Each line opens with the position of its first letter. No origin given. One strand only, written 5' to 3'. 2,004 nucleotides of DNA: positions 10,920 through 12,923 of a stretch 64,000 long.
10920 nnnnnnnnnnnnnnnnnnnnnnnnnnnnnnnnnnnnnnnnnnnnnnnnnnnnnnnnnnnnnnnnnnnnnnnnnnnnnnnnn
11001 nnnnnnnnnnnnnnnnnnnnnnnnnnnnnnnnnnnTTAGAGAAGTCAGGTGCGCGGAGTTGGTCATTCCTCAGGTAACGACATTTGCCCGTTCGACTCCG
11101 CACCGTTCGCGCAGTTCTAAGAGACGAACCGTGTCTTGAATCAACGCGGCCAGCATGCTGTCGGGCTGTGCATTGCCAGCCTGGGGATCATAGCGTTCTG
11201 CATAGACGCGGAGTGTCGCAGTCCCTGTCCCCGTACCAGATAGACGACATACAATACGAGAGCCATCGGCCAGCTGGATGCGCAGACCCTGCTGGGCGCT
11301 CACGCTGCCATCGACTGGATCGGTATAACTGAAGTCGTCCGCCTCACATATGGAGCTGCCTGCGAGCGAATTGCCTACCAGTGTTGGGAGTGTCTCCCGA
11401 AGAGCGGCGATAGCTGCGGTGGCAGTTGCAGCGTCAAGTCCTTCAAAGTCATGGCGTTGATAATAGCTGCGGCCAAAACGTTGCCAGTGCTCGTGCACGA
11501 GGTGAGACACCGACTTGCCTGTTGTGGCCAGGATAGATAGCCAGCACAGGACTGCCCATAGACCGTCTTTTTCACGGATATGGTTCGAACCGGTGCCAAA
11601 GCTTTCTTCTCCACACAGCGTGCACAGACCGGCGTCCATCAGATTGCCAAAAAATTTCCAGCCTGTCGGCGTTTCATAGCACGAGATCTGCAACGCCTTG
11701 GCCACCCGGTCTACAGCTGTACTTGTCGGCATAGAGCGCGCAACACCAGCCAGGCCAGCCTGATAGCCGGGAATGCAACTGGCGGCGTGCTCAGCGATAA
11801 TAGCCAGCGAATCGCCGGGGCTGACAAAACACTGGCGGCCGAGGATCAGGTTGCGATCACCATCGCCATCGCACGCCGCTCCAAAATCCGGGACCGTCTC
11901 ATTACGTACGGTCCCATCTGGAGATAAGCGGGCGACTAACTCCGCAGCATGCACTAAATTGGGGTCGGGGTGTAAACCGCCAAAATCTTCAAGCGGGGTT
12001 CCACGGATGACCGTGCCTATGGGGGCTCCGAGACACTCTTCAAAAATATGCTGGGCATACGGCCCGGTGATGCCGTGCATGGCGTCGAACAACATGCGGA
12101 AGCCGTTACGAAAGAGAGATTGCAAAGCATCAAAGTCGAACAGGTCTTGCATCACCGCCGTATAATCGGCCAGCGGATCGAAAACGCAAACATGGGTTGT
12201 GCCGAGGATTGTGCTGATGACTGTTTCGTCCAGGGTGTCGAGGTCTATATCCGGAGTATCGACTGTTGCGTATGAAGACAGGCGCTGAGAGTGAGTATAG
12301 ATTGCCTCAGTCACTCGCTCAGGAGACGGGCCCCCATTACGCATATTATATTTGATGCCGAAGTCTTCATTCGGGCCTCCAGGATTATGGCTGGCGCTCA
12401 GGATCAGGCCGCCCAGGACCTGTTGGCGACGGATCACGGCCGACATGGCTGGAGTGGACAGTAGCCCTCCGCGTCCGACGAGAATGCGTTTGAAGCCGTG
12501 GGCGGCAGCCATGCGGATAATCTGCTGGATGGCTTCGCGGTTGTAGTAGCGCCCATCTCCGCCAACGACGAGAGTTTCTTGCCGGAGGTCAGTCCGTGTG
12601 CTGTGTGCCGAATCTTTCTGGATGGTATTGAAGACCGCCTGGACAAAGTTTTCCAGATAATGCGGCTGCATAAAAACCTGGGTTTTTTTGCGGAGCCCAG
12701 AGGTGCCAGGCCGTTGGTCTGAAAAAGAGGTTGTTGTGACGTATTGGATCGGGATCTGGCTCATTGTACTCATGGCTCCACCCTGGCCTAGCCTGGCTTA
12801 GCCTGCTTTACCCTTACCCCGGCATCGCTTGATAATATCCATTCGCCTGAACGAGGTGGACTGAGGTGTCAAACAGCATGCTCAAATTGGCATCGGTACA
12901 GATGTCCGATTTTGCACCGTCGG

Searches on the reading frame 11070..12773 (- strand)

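Call 60: search_protein_families(library=pfam, proteins=[window:11070-12773:-], max_evalue=0.00001)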
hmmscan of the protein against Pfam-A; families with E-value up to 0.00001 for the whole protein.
window:11070-12773:- (567 aa): 4 families
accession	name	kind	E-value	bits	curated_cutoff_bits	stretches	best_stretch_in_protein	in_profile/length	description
PF24947.1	PGM1_C_vert_fung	-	2.2e-35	122.4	27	1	435-561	1-135/138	Phosphoglucomutase-1, C-terminal domain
PF02878.22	PGM_PMM_I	-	1.6e-31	109.3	22.5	1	20-167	2-136/138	Phosphoglucomutase/phosphomannomutase, alpha/beta/alpha domain I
PF02880.22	PGM_PMM_III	-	1.2e-26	93.6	20.7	1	320-433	2-115/115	Phosphoglucomutase/phosphomannomutase, alpha/beta/alpha domain III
PF02879.22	PGM_PMM_II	-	5.7e-09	36.9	29.3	1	204-310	3-98/103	Phosphoglucomutase/phosphomannomutase, alpha/beta/alpha domain II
